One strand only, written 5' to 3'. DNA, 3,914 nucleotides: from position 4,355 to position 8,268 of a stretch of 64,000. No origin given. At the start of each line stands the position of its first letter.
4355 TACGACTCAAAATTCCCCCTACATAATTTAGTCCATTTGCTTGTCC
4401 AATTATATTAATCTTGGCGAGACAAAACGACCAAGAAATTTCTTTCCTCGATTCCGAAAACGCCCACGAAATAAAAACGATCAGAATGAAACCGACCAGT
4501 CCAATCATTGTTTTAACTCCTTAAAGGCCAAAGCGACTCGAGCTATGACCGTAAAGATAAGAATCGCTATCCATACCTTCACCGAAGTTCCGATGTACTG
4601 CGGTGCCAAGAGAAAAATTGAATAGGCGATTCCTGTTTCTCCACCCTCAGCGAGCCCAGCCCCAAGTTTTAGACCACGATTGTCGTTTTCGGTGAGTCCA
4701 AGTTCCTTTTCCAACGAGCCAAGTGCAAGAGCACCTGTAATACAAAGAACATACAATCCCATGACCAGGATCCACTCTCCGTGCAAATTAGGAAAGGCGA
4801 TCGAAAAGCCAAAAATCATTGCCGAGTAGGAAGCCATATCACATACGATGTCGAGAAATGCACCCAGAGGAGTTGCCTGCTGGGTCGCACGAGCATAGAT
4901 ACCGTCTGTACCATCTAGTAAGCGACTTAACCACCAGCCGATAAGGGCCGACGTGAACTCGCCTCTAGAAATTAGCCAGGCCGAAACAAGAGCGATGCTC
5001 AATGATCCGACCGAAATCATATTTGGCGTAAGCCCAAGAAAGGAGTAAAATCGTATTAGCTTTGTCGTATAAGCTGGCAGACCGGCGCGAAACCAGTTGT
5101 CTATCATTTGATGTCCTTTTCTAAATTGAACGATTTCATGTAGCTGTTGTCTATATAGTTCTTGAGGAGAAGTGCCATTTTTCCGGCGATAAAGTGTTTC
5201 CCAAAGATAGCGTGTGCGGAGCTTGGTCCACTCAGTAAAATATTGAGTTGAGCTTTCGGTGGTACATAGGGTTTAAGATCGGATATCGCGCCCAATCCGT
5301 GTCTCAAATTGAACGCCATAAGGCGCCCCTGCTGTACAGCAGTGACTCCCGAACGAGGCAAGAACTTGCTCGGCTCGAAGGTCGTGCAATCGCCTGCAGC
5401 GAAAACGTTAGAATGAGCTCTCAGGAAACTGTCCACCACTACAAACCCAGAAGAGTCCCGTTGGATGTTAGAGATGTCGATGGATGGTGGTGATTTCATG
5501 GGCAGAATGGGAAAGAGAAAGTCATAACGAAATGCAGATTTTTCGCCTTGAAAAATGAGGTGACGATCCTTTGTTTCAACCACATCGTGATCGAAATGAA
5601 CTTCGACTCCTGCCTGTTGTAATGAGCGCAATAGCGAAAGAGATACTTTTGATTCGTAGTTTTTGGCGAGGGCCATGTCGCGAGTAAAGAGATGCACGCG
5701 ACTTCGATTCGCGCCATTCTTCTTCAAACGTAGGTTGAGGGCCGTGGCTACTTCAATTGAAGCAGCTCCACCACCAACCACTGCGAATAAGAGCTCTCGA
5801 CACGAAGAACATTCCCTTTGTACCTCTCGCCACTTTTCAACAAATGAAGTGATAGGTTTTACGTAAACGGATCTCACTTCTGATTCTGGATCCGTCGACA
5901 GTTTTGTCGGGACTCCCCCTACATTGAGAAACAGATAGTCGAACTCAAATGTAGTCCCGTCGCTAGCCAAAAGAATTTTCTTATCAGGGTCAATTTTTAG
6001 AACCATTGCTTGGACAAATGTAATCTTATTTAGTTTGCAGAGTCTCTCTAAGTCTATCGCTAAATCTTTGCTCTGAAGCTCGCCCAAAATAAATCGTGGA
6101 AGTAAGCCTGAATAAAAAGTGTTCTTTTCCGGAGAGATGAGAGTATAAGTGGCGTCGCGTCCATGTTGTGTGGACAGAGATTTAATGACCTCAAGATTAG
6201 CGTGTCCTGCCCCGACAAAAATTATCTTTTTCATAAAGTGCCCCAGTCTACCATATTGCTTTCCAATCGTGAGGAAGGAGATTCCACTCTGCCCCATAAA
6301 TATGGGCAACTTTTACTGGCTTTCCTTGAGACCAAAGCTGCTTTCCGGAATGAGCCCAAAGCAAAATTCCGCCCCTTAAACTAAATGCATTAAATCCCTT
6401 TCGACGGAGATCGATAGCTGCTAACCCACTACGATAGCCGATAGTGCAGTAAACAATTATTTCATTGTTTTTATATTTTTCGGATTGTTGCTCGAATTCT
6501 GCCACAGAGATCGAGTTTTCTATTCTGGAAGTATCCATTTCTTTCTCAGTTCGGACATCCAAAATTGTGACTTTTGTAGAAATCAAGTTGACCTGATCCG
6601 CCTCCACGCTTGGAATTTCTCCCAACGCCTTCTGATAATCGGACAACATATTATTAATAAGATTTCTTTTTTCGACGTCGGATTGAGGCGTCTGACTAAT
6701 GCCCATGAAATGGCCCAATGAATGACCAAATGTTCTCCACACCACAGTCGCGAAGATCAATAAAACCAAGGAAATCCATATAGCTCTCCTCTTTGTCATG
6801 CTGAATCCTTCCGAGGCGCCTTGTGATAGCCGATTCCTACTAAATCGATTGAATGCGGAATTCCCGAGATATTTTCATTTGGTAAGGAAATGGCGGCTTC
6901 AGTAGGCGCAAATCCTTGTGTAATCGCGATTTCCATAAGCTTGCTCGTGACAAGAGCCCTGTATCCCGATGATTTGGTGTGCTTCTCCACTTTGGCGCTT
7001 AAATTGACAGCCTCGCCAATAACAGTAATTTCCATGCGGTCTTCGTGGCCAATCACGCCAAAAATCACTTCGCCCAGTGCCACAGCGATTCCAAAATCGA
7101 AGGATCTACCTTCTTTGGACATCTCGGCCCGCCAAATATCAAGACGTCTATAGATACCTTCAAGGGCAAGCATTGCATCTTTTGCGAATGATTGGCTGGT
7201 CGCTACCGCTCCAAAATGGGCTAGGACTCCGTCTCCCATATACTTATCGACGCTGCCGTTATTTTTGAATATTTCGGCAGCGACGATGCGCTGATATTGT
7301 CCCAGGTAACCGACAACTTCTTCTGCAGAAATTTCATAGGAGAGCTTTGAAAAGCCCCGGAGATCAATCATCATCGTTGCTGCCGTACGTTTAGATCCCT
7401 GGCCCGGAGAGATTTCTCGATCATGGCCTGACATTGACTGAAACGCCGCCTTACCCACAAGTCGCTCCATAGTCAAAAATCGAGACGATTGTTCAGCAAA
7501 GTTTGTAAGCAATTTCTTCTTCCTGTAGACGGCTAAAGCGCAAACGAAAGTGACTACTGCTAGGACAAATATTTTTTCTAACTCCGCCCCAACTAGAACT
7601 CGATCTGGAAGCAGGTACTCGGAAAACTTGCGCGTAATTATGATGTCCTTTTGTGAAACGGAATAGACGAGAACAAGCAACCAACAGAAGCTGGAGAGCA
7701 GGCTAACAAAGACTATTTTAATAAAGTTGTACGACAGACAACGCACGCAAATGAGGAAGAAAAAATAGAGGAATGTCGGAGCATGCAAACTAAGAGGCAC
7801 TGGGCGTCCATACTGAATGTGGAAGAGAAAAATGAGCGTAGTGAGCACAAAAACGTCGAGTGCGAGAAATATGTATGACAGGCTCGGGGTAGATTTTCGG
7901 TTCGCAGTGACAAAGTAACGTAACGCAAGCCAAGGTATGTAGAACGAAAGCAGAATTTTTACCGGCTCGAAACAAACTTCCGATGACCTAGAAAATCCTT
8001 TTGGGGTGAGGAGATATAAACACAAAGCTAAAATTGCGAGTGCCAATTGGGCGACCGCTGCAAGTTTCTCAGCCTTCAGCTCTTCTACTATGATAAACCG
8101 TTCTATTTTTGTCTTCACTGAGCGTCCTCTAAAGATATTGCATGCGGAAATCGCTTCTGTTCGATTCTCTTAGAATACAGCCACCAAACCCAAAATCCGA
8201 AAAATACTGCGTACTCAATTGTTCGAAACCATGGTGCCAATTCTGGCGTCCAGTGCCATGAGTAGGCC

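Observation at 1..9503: Nine-gene translationally coupled operon extending the uncharacterised ynjBCD-ynjE-ynjF gene set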

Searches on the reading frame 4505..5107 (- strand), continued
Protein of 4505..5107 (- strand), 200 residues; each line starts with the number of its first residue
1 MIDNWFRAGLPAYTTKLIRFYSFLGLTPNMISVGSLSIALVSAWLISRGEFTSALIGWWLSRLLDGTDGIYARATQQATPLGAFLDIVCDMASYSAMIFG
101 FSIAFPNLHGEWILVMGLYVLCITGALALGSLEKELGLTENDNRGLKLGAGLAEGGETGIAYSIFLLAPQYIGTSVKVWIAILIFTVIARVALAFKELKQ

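Call 96: search_protein_families(library=ncbifam, proteins=[L177:14924-15622:+, L177:8824-9936:+, L177:4432-5223:-], max_evalue=0.001)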
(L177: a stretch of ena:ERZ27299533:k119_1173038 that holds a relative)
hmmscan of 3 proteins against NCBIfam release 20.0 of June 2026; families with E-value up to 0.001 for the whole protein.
L177:14924-15622:+ (232 aa): 1 family
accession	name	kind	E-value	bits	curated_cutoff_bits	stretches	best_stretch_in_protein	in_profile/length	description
NF052566.1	OrLpdHdlsOlsERhiz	equivalog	2.9e-20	72.8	475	1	51-227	94-267/293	ornithine lipid hydroxylase OlsE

L177:8824-9936:+ (370 aa): 0 families

L177:4432-5223:- (263 aa): 0 families

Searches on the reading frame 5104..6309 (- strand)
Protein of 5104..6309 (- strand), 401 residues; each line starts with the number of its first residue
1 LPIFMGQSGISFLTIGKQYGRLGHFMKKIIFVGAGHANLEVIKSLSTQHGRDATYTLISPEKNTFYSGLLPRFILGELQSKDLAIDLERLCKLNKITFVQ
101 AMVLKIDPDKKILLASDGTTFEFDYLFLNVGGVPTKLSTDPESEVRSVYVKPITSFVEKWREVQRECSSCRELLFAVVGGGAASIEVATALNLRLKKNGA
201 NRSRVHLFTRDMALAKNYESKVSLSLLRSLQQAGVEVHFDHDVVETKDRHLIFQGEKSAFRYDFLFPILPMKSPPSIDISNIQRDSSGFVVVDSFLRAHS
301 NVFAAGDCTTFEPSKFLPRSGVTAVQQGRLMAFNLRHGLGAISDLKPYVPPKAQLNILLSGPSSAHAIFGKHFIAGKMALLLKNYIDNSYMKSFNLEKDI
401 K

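Call 5: search_protein_families(library=pfam, proteins=[window:5104-6309:-], max_evalue=0.01)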
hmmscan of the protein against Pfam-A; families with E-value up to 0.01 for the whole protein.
window:5104-6309:- (401 aa): 3 families
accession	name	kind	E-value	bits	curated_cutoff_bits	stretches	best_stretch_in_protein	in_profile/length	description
PF07992.20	Pyr_redox_2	-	1.2e-26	94.2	26.1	1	28-328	2-291/291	Pyridine nucleotide-disulphide oxidoreductase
PF00070.33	Pyr_redox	-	6.5e-07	30.2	22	1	176-247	3-67/82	Pyridine nucleotide-disulphide oxidoreductase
PF13454.12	NAD_binding_9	-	0.0035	17.8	21.8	0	70-131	90-153/155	FAD-NAD(P)-binding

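Call 6: search_protein_families(library=ncbifam, proteins=[window:5104-6309:-], max_evalue=0.01)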
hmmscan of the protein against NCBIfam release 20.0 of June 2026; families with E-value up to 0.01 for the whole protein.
window:5104-6309:- (401 aa): 25 families
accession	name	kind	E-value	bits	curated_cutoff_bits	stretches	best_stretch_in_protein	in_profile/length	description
TIGR03169.1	Nterm_to_SelD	hypoth_equivalog_domain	2.9e-69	234.1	310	1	29-394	2-365/365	pyridine nucleotide-disulfide oxidoreductase family protein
TIGR04369.1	fusion_not_SelD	hypoth_equivalog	8.7e-43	146.4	700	1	32-400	2-344/701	oxidoreductase/SelD-related fusion protein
NF046103.1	NOXase_Strep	equivalog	9.7e-13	47.9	600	1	28-310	1-282/442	H2O-forming NADH oxidase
TIGR03385.1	CoA_CoA_reduc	equivalog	4.3e-11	42.3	578.8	1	65-311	38-285/439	CoA-disulfide reductase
NF042949.2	3PPDioc_HcaD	equivalog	2.3e-10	39.8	450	1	27-311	2-278/386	3-phenylpropionate/cinnamic acid dioxygenase ferredoxin--NAD(+) reductase subunit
NF010037.0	PRK13512.1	equivalog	4.1e-10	39.1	394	1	176-310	152-280/438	CoA-disulfide reductase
NF045765.1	PhenlGlyoxDHPadH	equivalog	6.6e-10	38.4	475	1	29-334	5-306/416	NADH-dependent phenylglyoxylate dehydrogenase subunit epsilon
NF003437.0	PRK04965.1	equivalog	1.6e-09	37.2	392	1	26-312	2-278/378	NADH:flavorubredoxin reductase NorW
TIGR02053.1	MerA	equivalog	5.3e-09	35.6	454.45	1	175-339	170-332/465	mercury(II) reductase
NF049943.1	SQR_III_seleno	exception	1.1e-08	34.4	525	1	27-132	1-106/406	type III sulfide quinone reductase, selenoprotein subtype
TIGR02374.1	nitri_red_nirB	equivalog_domain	4.6e-08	32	578.35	1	30-249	2-211/794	nitrite reductase large subunit NirB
NF007123.0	PRK09564.1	equivalog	1.1e-07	30.9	458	1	99-335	75-314/444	CoA-disulfide reductase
NF007286.0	PRK09754.1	equivalog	2.1e-06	26.8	447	1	27-307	4-275/400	phenylpropionate dioxygenase ferredoxin reductase subunit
TIGR01350.1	lipoamide_DH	equivalog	4.3e-06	25.7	408.8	1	87-310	95-310/461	dihydrolipoyl dehydrogenase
NF004776.0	PRK06116.1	equivalog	4.6e-06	25.9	480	1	176-310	171-306/450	glutathione-disulfide reductase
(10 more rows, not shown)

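Call 86: search_solved_structures(query=window:5104-6234:-, max_evalue=0.00001)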
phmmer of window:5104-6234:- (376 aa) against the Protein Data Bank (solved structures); distinct sequences matched with E-value up to 0.00001: 14.
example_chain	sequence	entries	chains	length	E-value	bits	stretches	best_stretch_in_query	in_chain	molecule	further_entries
5na1_A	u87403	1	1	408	2e-16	63.4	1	2-363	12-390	NADH dehydrogenase-like protein SAOUHSC_00878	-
5na4_A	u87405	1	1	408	4.7e-16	62.1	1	2-363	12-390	NADH dehydrogenase-like protein SAOUHSC_00878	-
9pxk_C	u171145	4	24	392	3.3e-09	39.6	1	2-347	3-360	NADH dehydrogenase-like protein YjlD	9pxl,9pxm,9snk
4nwz_A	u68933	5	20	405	4.7e-09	39.1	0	262-366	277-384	FAD-dependent pyridine nucleotide-disulfide oxidoreductase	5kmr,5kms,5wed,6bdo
5kmp_A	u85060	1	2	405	6.1e-09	38.7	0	262-366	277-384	FAD-dependent pyridine nucleotide-disulfide oxidoreductase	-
5kmq_A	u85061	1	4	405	3.8e-08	36.1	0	262-366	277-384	FAD-dependent pyridine nucleotide-disulfide oxidoreductase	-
9li3_A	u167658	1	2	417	8.6e-08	34.9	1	3-289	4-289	Ferredoxin--NAD(+) reductase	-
3h8i_A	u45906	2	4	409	1.2e-07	34.5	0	203-326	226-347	NADH oxidase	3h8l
8dhk_A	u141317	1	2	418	2.7e-07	33.3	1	5-292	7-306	Sulfide:quinone oxidoreductase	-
6mp5_A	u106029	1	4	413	6e-07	32.2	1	5-292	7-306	Sulfide:quinone oxidoreductase, mitochondrial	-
6mo6_A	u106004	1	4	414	6e-07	32.1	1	5-292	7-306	Sulfide:quinone oxidoreductase, mitochondrial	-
6oi5_A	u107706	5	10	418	6.2e-07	32.1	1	5-292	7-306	Sulfide:quinone oxidoreductase, mitochondrial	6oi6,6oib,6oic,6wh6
3fg2_P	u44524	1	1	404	6.3e-06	28.8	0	4-307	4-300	Putative rubredoxin reductase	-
3kpk_A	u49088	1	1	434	9.1e-06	28.3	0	3-293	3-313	Sulfide-quinone reductase, putative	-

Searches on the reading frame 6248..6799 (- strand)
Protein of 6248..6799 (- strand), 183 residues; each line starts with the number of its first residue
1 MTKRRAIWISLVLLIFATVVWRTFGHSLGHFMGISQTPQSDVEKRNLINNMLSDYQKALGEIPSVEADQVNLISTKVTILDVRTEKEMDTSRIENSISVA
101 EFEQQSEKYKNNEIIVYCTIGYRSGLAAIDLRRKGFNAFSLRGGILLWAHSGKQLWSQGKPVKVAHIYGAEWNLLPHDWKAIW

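Call 5: search_protein_families(library=pfam, proteins=[window:6248-6799:-], max_evalue=0.01)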
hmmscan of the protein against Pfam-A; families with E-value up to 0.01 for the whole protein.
window:6248-6799:- (183 aa): 1 family
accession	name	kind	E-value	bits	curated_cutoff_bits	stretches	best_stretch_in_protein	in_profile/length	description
PF00581.25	Rhodanese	-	5.1e-12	46.6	22.2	1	74-149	11-100/102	Rhodanese-like domain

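Call 6: search_protein_families(library=ncbifam, proteins=[window:6248-6799:-], max_evalue=0.01)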
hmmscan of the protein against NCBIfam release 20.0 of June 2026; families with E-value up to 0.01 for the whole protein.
window:6248-6799:- (183 aa): 11 families
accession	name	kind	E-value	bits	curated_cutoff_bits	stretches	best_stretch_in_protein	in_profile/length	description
NF045521.1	rhoda_near_glyco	subfamily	3.6e-21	75.5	145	1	48-173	5-134/144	rhodanese homology domain-containing protein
NF006444.0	PRK08762.1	equivalog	1.6e-10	40.2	449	1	52-155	7-114/387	molybdopterin-synthase adenylyltransferase MoeB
NF041203.1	rhodanese_LYCAU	equivalog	7.5e-08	32.1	115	1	60-151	18-119/126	rhodanese-related (seleno)protein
NF001133.1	PRK00142.1-1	equivalog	1.1e-06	28.5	170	1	65-151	108-206/229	oxygen-dependent tRNA uridine(34) hydroxylase TrhO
NF005646.0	PRK07411.1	equivalog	3.3e-06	26.5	633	1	31-150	264-381/390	molybdopterin-synthase adenylyltransferase MoeB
NF005902.0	PRK07878.1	equivalog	5.3e-06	25.6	647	1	74-150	301-383/392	adenylyltransferase/sulfurtransferase MoeZ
NF008750.0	PRK11784.1-2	equivalog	9.5e-05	21.6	241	0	105-166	80-143/346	tRNA 2-selenouridine(34) synthase MnmH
TIGR04271.1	ThiI_C_thiazole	equivalog_domain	0.00018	21.5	70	1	65-138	15-95/101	thiazole biosynthesis protein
NF003703.0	PRK05320.1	equivalog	0.0014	18.3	331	1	76-148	131-213/280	sulfurtransferase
NF001195.0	PRK00162.1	equivalog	0.0031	17.8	102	1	65-153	9-101/108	thiosulfate sulfurtransferase GlpE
NF033833.0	rhodan_ChrE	equivalog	0.0056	16.6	120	0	109-151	57-100/108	rhodanese family chromate resistance protein ChrE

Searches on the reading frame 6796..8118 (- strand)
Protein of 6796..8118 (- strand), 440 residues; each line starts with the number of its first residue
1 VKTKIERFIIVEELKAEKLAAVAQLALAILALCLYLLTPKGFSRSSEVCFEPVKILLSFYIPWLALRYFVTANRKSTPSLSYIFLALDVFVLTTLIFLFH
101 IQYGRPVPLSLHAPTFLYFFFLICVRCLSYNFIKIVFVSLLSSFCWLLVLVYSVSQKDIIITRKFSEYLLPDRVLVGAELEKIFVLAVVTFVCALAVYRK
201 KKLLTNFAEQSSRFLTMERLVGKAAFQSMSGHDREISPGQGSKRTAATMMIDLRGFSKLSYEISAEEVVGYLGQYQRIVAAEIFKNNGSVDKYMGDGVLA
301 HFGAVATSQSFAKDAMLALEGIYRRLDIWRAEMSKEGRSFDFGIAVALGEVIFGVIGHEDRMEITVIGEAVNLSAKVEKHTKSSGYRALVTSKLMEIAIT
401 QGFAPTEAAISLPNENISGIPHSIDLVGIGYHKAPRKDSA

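Call 5: search_protein_families(library=pfam, proteins=[window:6796-8118:-], max_evalue=0.01)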
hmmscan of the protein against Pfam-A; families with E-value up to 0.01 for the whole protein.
window:6796-8118:- (440 aa): 1 family
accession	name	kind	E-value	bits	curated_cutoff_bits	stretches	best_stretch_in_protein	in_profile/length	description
PF00211.25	Guanylate_cyc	-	3.6e-05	23.9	21.9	1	246-395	9-152/183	Adenylate and Guanylate cyclase catalytic domain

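Call 6: search_protein_families(library=ncbifam, proteins=[window:6796-8118:-], max_evalue=0.01)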
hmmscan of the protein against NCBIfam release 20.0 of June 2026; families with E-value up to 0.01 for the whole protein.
window:6796-8118:- (440 aa): 0 families

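Call 85: search_solved_structures(query=window:6796-8118:-, max_evalue=0.1, show_alignments=2)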
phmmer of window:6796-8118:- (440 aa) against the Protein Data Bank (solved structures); distinct sequences matched with E-value up to 0.1: 20.
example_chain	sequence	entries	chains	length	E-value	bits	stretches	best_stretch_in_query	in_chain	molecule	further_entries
2w01_A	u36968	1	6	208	9.7e-18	67.9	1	241-397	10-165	ADENYLATE CYCLASE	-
6fht_A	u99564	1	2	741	4.1e-17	65.8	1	241-397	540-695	Bacteriophytochrome,Adenylate cyclase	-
3r5g_A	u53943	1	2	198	2.5e-14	56.6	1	246-383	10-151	CyaB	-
5x4t_A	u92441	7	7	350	1.1e-13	54.5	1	249-430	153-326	Photoactivated adenylyl cyclase | Family 3 adenylate cyclase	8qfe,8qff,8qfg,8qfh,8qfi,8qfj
9f1z_A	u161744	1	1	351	1.1e-13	54.5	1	249-430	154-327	Family 3 adenylate cyclase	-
5x4u_A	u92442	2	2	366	1.3e-13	54.3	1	249-430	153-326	Photoactivated adenylyl cyclase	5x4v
4yus_A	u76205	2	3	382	1.4e-13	54.2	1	249-430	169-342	Family 3 adenylate cyclase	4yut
9f1w_A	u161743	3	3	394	1.5e-13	54.1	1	249-430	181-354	Family 3 adenylate cyclase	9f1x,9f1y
1wc0_A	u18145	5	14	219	2.6e-11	46.7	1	244-385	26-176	ADENYLATE CYCLASE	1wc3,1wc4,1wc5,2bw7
1wc1_A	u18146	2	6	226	3.3e-11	46.4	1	245-385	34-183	ADENYLATE CYCLASE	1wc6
5mbg_A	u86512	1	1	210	8.4e-08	35.1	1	251-393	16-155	Beta subunit of photoactivated adenylyl cyclase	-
5mbh_A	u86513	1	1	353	9.5e-08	35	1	250-392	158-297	Beta subunit of photoactivated adenylyl cyclase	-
5mbk_A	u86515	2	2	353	2.5e-07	33.6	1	250-392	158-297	Beta subunit of photoactivated adenylyl cyclase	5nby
5m27_A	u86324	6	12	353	2.5e-07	33.6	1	250-392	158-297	Beta subunit of photoactivated adenylyl cyclase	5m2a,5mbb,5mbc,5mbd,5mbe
5mbj_A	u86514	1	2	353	2.5e-07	33.6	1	250-392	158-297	Beta subunit of photoactivated adenylyl cyclase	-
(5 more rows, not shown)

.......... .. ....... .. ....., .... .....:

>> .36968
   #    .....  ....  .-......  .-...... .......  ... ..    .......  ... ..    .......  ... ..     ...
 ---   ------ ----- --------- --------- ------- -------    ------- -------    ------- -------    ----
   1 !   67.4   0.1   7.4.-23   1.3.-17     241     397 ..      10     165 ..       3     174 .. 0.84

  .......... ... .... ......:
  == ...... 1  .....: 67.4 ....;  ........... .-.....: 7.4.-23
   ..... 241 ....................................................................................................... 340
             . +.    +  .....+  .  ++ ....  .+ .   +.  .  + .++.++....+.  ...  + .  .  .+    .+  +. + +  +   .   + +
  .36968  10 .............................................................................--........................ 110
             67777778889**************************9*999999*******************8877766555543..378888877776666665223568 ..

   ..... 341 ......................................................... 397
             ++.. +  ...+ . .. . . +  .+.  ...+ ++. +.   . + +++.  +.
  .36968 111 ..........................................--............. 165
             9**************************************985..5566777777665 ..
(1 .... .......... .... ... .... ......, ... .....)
